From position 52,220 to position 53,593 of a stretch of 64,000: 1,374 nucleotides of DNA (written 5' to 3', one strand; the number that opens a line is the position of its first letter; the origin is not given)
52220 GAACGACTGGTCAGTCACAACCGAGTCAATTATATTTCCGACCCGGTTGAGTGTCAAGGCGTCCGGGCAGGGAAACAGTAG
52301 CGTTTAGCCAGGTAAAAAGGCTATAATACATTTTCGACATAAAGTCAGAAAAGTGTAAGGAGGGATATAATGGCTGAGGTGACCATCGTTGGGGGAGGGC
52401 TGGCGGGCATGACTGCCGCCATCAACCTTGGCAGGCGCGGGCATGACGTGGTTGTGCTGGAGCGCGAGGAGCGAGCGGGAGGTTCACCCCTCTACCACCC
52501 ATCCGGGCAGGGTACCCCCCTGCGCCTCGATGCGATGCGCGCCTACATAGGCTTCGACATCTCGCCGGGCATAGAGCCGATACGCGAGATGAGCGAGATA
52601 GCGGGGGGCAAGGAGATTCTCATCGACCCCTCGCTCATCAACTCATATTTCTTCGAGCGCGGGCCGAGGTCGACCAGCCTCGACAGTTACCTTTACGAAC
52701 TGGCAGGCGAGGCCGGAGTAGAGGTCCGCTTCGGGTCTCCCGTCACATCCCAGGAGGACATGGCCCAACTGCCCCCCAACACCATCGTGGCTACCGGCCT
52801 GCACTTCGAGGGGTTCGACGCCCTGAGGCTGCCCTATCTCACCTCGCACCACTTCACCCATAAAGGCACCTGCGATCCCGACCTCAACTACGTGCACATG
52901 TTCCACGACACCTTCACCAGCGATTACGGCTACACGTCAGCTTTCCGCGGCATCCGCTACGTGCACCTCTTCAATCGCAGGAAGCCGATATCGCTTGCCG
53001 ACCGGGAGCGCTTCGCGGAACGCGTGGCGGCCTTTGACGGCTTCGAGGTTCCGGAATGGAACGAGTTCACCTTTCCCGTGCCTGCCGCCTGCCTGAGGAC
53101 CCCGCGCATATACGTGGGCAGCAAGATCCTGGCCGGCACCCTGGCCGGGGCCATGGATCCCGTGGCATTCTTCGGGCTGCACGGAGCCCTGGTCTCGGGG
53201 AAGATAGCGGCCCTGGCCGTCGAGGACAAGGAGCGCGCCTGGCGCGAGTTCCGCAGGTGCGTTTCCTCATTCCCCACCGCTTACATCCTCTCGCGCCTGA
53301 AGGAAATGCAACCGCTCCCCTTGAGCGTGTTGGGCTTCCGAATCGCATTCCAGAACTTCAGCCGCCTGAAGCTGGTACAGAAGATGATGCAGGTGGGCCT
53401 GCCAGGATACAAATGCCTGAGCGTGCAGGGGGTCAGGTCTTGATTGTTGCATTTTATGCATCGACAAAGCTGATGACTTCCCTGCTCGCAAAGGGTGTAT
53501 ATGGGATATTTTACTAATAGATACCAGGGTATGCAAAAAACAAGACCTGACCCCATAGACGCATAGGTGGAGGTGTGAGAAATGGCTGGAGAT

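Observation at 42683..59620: Unusual cluster of flavoenzymes: four paralogous GGR-like reductases with altered GDAAG motif, plus PPOX-like, CrtI-like, VAO-type and GlcD/GlcF-like genes, AOR, a SAM methyltransferase and an SCP2 carrier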

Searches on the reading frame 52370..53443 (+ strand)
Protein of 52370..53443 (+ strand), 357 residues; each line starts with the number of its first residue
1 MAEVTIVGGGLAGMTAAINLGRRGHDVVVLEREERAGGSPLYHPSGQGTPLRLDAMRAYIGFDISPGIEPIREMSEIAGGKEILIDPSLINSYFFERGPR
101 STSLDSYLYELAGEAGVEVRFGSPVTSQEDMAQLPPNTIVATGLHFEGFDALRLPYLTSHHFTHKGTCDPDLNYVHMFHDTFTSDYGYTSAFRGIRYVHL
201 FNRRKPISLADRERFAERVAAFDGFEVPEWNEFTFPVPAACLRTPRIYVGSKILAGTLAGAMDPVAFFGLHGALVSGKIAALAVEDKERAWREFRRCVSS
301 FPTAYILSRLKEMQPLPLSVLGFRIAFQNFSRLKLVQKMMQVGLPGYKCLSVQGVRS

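Call 3: search_protein_families(library=pfam, proteins=[window:52370-53443:+], max_evalue=0.01)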
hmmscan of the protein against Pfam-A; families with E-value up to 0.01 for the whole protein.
window:52370-53443:+ (357 aa): 12 families
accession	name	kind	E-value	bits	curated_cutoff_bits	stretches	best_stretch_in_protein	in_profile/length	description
PF01266.30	DAO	-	2.5e-10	40.9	27.9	1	4-38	2-37/353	FAD dependent oxidoreductase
PF13450.12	NAD_binding_8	-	4.3e-09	36.9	21.9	1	6-39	1-34/68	NAD(P)-binding Rossmann-like domain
PF00890.30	FAD_binding_2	-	8.8e-08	32.2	20.4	1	4-39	2-37/414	FAD binding domain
PF12831.13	FAD_oxidored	-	5.8e-07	29.6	27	1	3-38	1-36/416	FAD dependent oxidoreductase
PF01494.25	FAD_binding_3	-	1.2e-06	28.5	22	1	2-37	2-37/349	FAD binding domain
PF07992.20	Pyr_redox_2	-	6.7e-06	26.2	26.1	1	3-42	2-42/291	Pyridine nucleotide-disulphide oxidoreductase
PF01593.30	Amino_oxidase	-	7.5e-06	25.9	19.8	1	11-38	1-28/443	Flavin containing amine oxidoreductase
PF03486.20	HI0933_like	-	6.8e-05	22.9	50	1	3-37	2-36/244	HI0933-like protein Rossmann domain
PF00070.33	Pyr_redox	-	0.00024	22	22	1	4-36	2-34/82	Pyridine nucleotide-disulphide oxidoreductase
PF01134.28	GIDA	-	0.00041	20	22.1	1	4-32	2-30/391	Glucose inhibited division protein A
PF01946.23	Thi4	-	0.0014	18.3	26.2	1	2-38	18-55/235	Thi4 family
PF13738.12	Pyr_redox_3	-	0.0062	16.3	30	0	6-34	2-31/305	Pyridine nucleotide-disulphide oxidoreductase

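Call 5: search_protein_families(library=ncbifam, proteins=[window:52370-53443:+], max_evalue=0.001)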
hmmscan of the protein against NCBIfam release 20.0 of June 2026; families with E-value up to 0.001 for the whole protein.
window:52370-53443:+ (357 aa): 67 families (the best 25 are shown)
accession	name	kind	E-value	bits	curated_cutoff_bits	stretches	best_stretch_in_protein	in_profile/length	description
TIGR03997.1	mycofact_OYE_2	equivalog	4.2e-10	38.7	793.15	1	3-39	381-417/645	mycofactocin system FadH/OYE family oxidoreductase 2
TIGR02032.1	GG-red-SF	subfamily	1.4e-08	34.8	158.8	1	4-129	3-118/297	geranylgeranyl reductase family protein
NF005560.0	PRK07233.1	equivalog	9.8e-08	31.2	252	1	3-38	2-37/435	hypothetical protein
TIGR03467.1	HpnE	equivalog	9.9e-08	31.7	283.05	1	4-38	1-35/430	hydroxysqualene dehydroxylase HpnE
NF041087.1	bile_acid_BaiCD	equivalog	1.6e-07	29.9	825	1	3-39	382-418/642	bile acid Fe-S flavoenzyme BaiCD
NF009410.0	PRK12771.1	subfamily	1.7e-07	30.2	516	1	3-39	140-176/566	NAD(P)-binding protein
TIGR02023.1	BchP-ChlP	subfamily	3.3e-07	29.7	343.3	1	3-35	2-35/388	geranylgeranyl diphosphate reductase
NF045599.1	bili_reduct_long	exception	1.2e-06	27.1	750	1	3-38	383-418/641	bilirubin reductase, long form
NF005313.0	PRK06847.1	subfamily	2.2e-06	26.9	372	1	2-35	5-38/375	hypothetical protein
TIGR01317.1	GOGAT_sm_gam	subfamily_domain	2.4e-06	26.7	447.7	1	3-40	145-182/485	glutamate synthase small subunit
TIGR01813.1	flavo_cyto_c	subfamily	2.7e-06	26.4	285.45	1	3-40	1-39/444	flavocytochrome c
NF005691.0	PRK07494.1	equivalog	2.8e-06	26.2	459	1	2-35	9-42/404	UbiH/UbiF family hydroxylase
NF045637.1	carotdesatCrtDProt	equivalog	3.3e-06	25.9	580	1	4-39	1-36/485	1-hydroxycarotenoid 3,4-desaturase CrtD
NF005243.0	PRK06753.1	equivalog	4.2e-06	25.9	365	1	3-70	2-63/374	hypothetical protein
TIGR03364.1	HpnW_proposed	hypoth_equivalog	5.5e-06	25.7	285.1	1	3-39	2-38/365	TIGR03364 family FAD-dependent oxidoreductase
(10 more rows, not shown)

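Call 7: find_homologous_proteins(query=window:52370-53443:+)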
Query window:52370-53443:+ (357 aa): 493 proteins with E <= 0.001 among 8000 candidates; the best 120 are listed.
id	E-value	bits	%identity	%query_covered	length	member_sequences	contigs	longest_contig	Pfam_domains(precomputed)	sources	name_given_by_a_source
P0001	1.6e-240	815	100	100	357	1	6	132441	PF01266.31,PF01593.31,PF13450.13,PF00890.31,PF07992.21,PF01494.26,PF12831.14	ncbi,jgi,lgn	jgi:hypothetical protein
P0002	3.4e-204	696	84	99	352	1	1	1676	PF01266.31,PF01593.31,PF13450.13,PF00890.31,PF07992.21,PF01494.26,PF12831.14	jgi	jgi:hypothetical protein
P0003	9.8e-203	691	84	99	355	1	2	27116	PF01266.31,PF01593.31,PF13450.13,PF00890.31,PF00070.34,PF03486.21,PF01494.26,PF12831.14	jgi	jgi:hypothetical protein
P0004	1.3e-202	690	84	98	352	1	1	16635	PF01266.31,PF13450.13,PF00890.31,PF07992.21,PF01494.26,PF12831.14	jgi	jgi:hypothetical protein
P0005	4.2e-202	689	83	100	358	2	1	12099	PF01266.31,PF01593.31,PF13450.13,PF00890.31,PF07992.21,PF00070.34,PF03486.21,PF01134.29,PF01494.26,PF12831.14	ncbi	-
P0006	4.6e-202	689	84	98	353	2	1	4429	PF01266.31,PF01593.31,PF13450.13,PF00890.31,PF07992.21,PF00070.34,PF03486.21,PF01134.29,PF01494.26,PF12831.14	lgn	-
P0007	8.2e-201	684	84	99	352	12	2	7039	PF01266.31,PF01593.31,PF13450.13,PF00890.31,PF07992.21,PF00070.34,PF03486.21,PF01494.26,PF12831.14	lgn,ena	-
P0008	5.4e-200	682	82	99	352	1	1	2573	PF01266.31,PF01593.31,PF13450.13,PF00890.31,PF00070.34,PF01494.26,PF12831.14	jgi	-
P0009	7.9e-200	681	82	98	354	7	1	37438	PF01946.24,PF01266.31,PF01593.31,PF13450.13,PF00890.31,PF00070.34,PF01494.26,PF12831.14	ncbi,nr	ncbi:MAG: FAD-dependent oxidoreductase [Actinobacteria bacterium]|nr:FAD-dependent oxidoreductase [A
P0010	1.2e-197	674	82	98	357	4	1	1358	PF01266.31,PF01593.31,PF13450.13,PF00890.31,PF00070.34,PF01494.26,PF12831.14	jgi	jgi:flavin-dependent dehydrogenase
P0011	1.3e-197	674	82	98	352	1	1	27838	PF01266.31,PF01593.31,PF13450.13,PF00890.31,PF07992.21,PF01494.26,PF12831.14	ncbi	-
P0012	3.1e-195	666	81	99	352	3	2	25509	PF01266.31,PF01593.31,PF13450.13,PF00890.31,PF07992.21,PF00070.34,PF01494.26,PF12831.14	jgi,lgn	-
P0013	1.7e-194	664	81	98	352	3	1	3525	PF01266.31,PF01593.31,PF13450.13,PF00890.31,PF07992.21,PF01494.26,PF12831.14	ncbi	-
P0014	2.8e-193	660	81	98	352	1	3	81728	PF01266.31,PF01593.31,PF13450.13,PF00890.31,PF07992.21,PF01494.26,PF12831.14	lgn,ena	-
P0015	4.6e-193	659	79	98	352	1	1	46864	PF01946.24,PF01266.31,PF01593.31,PF13450.13,PF00890.31,PF07992.21,PF00070.34,PF03486.21,PF01494.26,PF12831.14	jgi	jgi:NAD(P)-binding Rossmann-like domain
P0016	1.3e-191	654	80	97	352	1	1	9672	PF01266.31,PF01593.31,PF13450.13,PF00890.31,PF07992.21,PF01494.26,PF12831.14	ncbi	-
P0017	1.4e-190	651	79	98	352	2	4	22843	PF01266.31,PF01593.31,PF13450.13,PF00890.31,PF07992.21,PF00070.34,PF03486.21,PF01494.26,PF12831.14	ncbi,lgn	-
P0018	3.5e-185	633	77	98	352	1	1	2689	PF01266.31,PF01593.31,PF13450.13,PF00890.31,PF07992.21,PF03486.21,PF01494.26,PF12831.14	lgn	-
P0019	2.1e-184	630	77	98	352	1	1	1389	PF01266.31,PF13450.13,PF00890.31,PF07992.21,PF01494.26,PF12831.14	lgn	-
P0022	5.0e-182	623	76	99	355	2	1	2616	PF01266.31,PF01593.31,PF13450.13,PF00890.31,PF07992.21,PF00070.34,PF01494.26,PF12831.14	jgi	jgi:hypothetical protein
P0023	5.8e-181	619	75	97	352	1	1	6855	PF01946.24,PF01266.31,PF01593.31,PF13450.13,PF00890.31,PF07992.21,PF00070.34,PF03486.21,PF01134.29,PF01494.26,PF12831.14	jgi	jgi:flavin-dependent dehydrogenase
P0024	1.1e-179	615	77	97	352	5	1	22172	PF01946.24,PF01266.31,PF01593.31,PF13450.13,PF00890.31,PF07992.21,PF03486.21,PF01134.29,PF01494.26,PF12831.14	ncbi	-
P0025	5.3e-179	613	76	98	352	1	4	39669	PF01266.31,PF01593.31,PF13450.13,PF00890.31,PF01494.26,PF12831.14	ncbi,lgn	-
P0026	1.1e-178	612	76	97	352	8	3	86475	PF01266.31,PF01593.31,PF13450.13,PF00890.31,PF07992.21,PF01494.26,PF12831.14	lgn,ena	-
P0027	6.5e-174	596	72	98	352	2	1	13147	PF01266.31,PF01593.31,PF13450.13,PF00890.31,PF01494.26,PF12831.14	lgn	-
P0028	8.8e-170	582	70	98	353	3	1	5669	PF01266.31,PF01593.31,PF13450.13,PF00890.31,PF01494.26,PF12831.14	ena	-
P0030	8.0e-169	579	71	98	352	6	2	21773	PF01266.31,PF01593.31,PF13450.13,PF00890.31,PF00070.34,PF01494.26,PF12831.14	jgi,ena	-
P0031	1.2e-165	569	71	98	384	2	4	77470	PF01266.31,PF01593.31,PF13450.13,PF00890.31,PF07992.21,PF01494.26,PF12831.14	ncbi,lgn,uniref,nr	ncbi:FAD-dependent oxidoreductase [Candidatus Solincola tengchongensis]|uniref:NAD(P)/FAD-dependent 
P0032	2.6e-163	561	70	98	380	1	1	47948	PF01266.31,PF01593.31,PF13450.13,PF00890.31,PF07992.21,PF01494.26,PF12831.14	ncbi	-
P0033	5.6e-163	560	69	98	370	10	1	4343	PF01266.31,PF01593.31,PF13450.13,PF00890.31,PF07992.21,PF01494.26,PF12831.14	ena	-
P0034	2.2e-161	555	69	98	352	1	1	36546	PF01266.31,PF01593.31,PF13450.13,PF00890.31,PF00070.34,PF01494.26,PF12831.14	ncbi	-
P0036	7.3e-159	546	68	98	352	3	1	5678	PF01946.24,PF01266.31,PF01593.31,PF13450.13,PF00890.31,PF00070.34,PF01494.26,PF12831.14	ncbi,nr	ncbi:MAG: FAD-dependent oxidoreductase [Actinomycetota bacterium]|nr:FAD-dependent oxidoreductase [A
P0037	1.6e-158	545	67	98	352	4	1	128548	PF01266.31,PF01593.31,PF13450.13,PF00890.31,PF07992.21,PF00070.34,PF01134.29,PF01494.26,PF12831.14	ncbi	ncbi:MAG: NAD(P)/FAD-dependent oxidoreductase [Actinomycetota bacterium]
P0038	4.1e-157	541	67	99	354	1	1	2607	PF01266.31,PF01593.31,PF13450.13,PF00890.31,PF00070.34,PF03486.21,PF01494.26,PF12831.14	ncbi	-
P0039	1.3e-156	539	66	99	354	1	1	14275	PF01266.31,PF01593.31,PF13450.13,PF00890.31,PF00070.34,PF01494.26,PF12831.14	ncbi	-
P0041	7.7e-153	527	65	97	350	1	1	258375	PF01946.24,PF01266.31,PF01593.31,PF13450.13,PF00890.31,PF07992.21,PF00070.34,PF01494.26,PF12831.14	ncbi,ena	-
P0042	1.4e-152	526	67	97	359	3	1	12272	PF01266.31,PF13450.13,PF00890.31,PF01494.26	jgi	jgi:hypothetical protein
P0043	1.7e-151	522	65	97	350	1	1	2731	PF01946.24,PF01266.31,PF01593.31,PF13450.13,PF00890.31,PF00070.34,PF01494.26,PF12831.14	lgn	-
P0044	5.5e-151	521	66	97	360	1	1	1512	PF01266.31,PF01593.31,PF13450.13,PF00890.31,PF00070.34,PF01494.26,PF12831.14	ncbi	-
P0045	3.0e-146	505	65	99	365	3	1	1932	PF01946.24,PF01266.31,PF01593.31,PF13450.13,PF00890.31,PF00070.34,PF01494.26,PF12831.14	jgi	jgi:hypothetical protein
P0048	2.1e-137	476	59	96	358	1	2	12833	PF01266.31,PF01593.31,PF13450.13,PF00890.31,PF07992.21,PF00070.34,PF01494.26,PF12831.14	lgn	-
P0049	1.6e-120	420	55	97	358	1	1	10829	PF01266.31,PF13450.13,PF00890.31,PF01494.26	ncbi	-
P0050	4.7e-118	412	54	97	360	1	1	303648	PF01266.31,PF13450.13,PF00890.31,PF01494.26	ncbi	-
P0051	2.0e-116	407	54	97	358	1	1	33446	PF01266.31,PF13450.13,PF00890.31,PF01494.26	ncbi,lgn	-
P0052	2.8e-116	406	54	97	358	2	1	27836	PF01266.31,PF01593.31,PF13450.13,PF00890.31,PF01494.26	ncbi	-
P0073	8.2e-102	359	49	98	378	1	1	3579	PF01266.31,PF01593.31,PF13450.13,PF00890.31,PF03486.21,PF01494.26,PF12831.14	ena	-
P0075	1.7e-101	358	48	98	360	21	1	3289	PF01266.31,PF01593.31,PF13450.13,PF00890.31,PF07992.21,PF01494.26,PF12831.14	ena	-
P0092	3.4e-99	350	49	97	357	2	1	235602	PF01266.31,PF01593.31,PF13450.13,PF00890.31,PF07992.21,PF12831.14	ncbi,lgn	-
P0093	4.2e-99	350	48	97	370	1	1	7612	PF01266.31,PF13450.13,PF00890.31,PF07992.21,PF01494.26,PF12831.14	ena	-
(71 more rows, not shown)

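Call 9: find_encoding_contigs(protein=P0001, flank=10000, max_places=3)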
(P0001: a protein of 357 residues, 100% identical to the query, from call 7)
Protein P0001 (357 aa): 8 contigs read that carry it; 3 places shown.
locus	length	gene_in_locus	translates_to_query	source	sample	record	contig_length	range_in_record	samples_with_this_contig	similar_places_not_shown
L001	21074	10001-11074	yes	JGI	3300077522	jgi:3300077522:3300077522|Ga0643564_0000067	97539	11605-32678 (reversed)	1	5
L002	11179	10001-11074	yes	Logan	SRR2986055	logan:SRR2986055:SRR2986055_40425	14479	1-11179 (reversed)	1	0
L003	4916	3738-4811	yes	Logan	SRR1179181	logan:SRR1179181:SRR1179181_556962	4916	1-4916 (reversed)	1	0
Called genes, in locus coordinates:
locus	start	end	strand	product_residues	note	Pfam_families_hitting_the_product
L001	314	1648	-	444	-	PF00890:FAD_binding_2 (weak), PF01266:DAO (weak), PF01494:FAD_binding_3 (weak), PF01593:Amino_oxidase, PF01946:Thi4 (weak), PF03486:HI0933_like (faint), PF07992:Pyr_redox_2 (weak), PF13450:NAD_binding_8, +1 more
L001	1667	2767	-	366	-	PF00890:FAD_binding_2, PF01134:GIDA (weak), PF01266:DAO (weak), PF12831:FAD_oxidored, PF13450:NAD_binding_8, PF01593:Amino_oxidase (weak)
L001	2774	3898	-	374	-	PF01266:DAO (faint), PF12831:FAD_oxidored (weak), PF13450:NAD_binding_8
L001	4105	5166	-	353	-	PF00890:FAD_binding_2 (weak), PF01266:DAO (faint), PF13450:NAD_binding_8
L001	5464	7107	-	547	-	PF01565:FAD_binding_4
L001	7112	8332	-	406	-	PF02754:CCG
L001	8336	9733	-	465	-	PF01565:FAD_binding_4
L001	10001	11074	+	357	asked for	PF00890:FAD_binding_2, PF01266:DAO, PF01494:FAD_binding_3 (weak), PF01593:Amino_oxidase (faint), PF07992:Pyr_redox_2 (weak), PF12831:FAD_oxidored (weak), PF13450:NAD_binding_8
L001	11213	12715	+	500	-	PF01266:DAO (weak), PF01593:Amino_oxidase, PF07992:Pyr_redox_2 (faint), PF13450:NAD_binding_8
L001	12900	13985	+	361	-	-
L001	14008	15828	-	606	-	PF02730:AFOR_N, PF01314:AFOR_C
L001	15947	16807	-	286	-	PF01209:Ubie_methyltran, PF05148:Methyltransf_8 (faint), PF13489:Methyltransf_23, PF01135:PCMT (weak), PF13847:Methyltransf_31, PF08241:Methyltransf_11, PF08242:Methyltransf_12, PF13649:Methyltransf_25, +1 more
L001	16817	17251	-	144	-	-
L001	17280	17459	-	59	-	-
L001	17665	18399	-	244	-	PF00702:Hydrolase, PF12710:HAD, PF13419:HAD_2, PF13242:Hydrolase_like (weak)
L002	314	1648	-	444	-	PF00890:FAD_binding_2 (weak), PF01266:DAO (weak), PF01494:FAD_binding_3 (weak), PF01593:Amino_oxidase, PF01946:Thi4 (weak), PF03486:HI0933_like (faint), PF07992:Pyr_redox_2 (weak), PF13450:NAD_binding_8, +1 more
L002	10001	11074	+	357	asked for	PF00890:FAD_binding_2, PF01266:DAO, PF01494:FAD_binding_3 (weak), PF01593:Amino_oxidase (faint), PF07992:Pyr_redox_2 (weak), PF12831:FAD_oxidored (weak), PF13450:NAD_binding_8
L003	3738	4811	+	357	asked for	PF00890:FAD_binding_2, PF01266:DAO, PF01494:FAD_binding_3 (weak), PF01593:Amino_oxidase (faint), PF07992:Pyr_redox_2 (weak), PF12831:FAD_oxidored (weak), PF13450:NAD_binding_8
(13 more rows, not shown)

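Call 10: find_encoding_contigs(protein=P0050, flank=10000, max_places=1)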
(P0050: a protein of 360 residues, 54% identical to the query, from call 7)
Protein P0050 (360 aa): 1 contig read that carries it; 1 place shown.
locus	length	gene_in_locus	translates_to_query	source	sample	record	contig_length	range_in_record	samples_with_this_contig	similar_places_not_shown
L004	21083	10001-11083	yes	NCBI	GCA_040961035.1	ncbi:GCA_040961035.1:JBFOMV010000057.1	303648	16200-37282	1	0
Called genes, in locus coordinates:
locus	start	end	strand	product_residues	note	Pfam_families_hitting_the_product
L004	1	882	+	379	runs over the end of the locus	PF12679:ABC2_membrane_2, PF12698:ABC2_membrane_3, PF01061:ABC2_membrane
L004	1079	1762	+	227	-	PF01833:TIG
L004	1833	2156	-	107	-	PF13239:2TM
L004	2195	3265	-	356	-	PF00890:FAD_binding_2, PF01266:DAO (weak), PF03486:HI0933_like (faint), PF12831:FAD_oxidored (weak), PF13450:NAD_binding_8, PF01593:Amino_oxidase (faint)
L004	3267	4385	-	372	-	PF00890:FAD_binding_2 (weak), PF01262:AlaDh_PNT_C (weak), PF07992:Pyr_redox_2 (weak), PF12831:FAD_oxidored (weak), PF13450:NAD_binding_8 (weak)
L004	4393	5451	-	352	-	PF00890:FAD_binding_2 (weak), PF01266:DAO (weak), PF01494:FAD_binding_3 (faint), PF12831:FAD_oxidored (weak), PF13450:NAD_binding_8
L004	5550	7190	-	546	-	PF01565:FAD_binding_4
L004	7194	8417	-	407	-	PF13183:Fer4_8 (faint), PF02754:CCG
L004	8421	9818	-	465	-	PF01565:FAD_binding_4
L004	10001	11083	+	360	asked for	PF00890:FAD_binding_2, PF01266:DAO (weak), PF01494:FAD_binding_3 (weak), PF13450:NAD_binding_8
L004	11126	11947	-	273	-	PF01135:PCMT (weak), PF01209:Ubie_methyltran, PF13489:Methyltransf_23 (weak), PF13847:Methyltransf_31, PF08241:Methyltransf_11, PF08242:Methyltransf_12, PF13649:Methyltransf_25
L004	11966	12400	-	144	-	-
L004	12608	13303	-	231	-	PF00702:Hydrolase, PF12710:HAD, PF13419:HAD_2, PF13242:Hydrolase_like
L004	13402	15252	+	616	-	PF00501:AMP-binding, PF13193:AMP-binding_C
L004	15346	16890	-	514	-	PF01656:CbiA, PF13500:AAA_26, PF07685:GATase_3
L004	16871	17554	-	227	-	PF00300:His_Phos_1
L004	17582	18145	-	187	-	PF04307:YdjM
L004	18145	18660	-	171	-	PF00075:RNase_H, PF13456:RVT_3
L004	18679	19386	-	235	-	PF24481:CT398_CC, PF02591:Zn_ribbon_9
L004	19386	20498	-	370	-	PF01784:DUF34_NIF3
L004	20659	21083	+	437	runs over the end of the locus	PF00149:Metallophos (faint)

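Call 11: find_encoding_contigs(protein=P0092, flank=10000, max_places=1)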
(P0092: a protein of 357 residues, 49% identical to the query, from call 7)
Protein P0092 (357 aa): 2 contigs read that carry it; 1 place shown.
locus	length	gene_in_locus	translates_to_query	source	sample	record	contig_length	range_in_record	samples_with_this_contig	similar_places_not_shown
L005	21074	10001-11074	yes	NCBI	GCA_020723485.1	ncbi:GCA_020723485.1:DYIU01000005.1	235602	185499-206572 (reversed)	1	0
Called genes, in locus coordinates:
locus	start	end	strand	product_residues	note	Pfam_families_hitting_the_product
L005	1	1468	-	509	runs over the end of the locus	PF00890:FAD_binding_2 (weak), PF00996:GDI (faint), PF01266:DAO (weak), PF01593:Amino_oxidase, PF07992:Pyr_redox_2 (faint), PF13450:NAD_binding_8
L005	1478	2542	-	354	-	PF00070:Pyr_redox (faint), PF00890:FAD_binding_2, PF01266:DAO (weak), PF01494:FAD_binding_3 (faint), PF01593:Amino_oxidase (weak), PF07992:Pyr_redox_2 (weak), PF12831:FAD_oxidored, PF13450:NAD_binding_8, +1 more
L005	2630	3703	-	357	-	PF00890:FAD_binding_2 (weak), PF01266:DAO (weak), PF01494:FAD_binding_3 (faint), PF01946:Thi4 (faint), PF12831:FAD_oxidored (weak), PF13450:NAD_binding_8, PF01593:Amino_oxidase (weak)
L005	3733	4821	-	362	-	PF00890:FAD_binding_2, PF01266:DAO (weak), PF01494:FAD_binding_3 (weak), PF12831:FAD_oxidored, PF13450:NAD_binding_8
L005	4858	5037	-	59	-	-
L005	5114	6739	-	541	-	PF01565:FAD_binding_4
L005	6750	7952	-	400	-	PF02754:CCG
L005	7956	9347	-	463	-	PF01565:FAD_binding_4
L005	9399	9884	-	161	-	PF02036:SCP2 (weak)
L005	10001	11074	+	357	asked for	PF00890:FAD_binding_2, PF01266:DAO (weak), PF01593:Amino_oxidase (faint), PF07992:Pyr_redox_2 (weak), PF12831:FAD_oxidored (weak), PF13450:NAD_binding_8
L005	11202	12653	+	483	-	PF00890:FAD_binding_2 (faint), PF01266:DAO (weak), PF01593:Amino_oxidase, PF07992:Pyr_redox_2 (weak), PF12831:FAD_oxidored (weak), PF13450:NAD_binding_8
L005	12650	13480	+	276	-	PF13489:Methyltransf_23, PF01209:Ubie_methyltran, PF13847:Methyltransf_31, PF08241:Methyltransf_11, PF08242:Methyltransf_12, PF13649:Methyltransf_25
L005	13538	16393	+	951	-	PF12385:Peptidase_C70 (faint), PF13529:Peptidase_C39_2, PF18986:DUF5719 (weak)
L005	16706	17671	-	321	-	PF02558:ApbA, PF08546:ApbA_C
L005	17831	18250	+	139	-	-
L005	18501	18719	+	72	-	-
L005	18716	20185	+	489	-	PF13742:tRNA_anti_2, PF01336:tRNA_anti-codon, PF02601:Exonuc_VII_L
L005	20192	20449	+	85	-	PF02609:Exonuc_VII_S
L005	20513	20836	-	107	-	PF13828:DUF4190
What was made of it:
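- AOR and the HGD-D genes are not conserved with the core (calls 10, 11).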
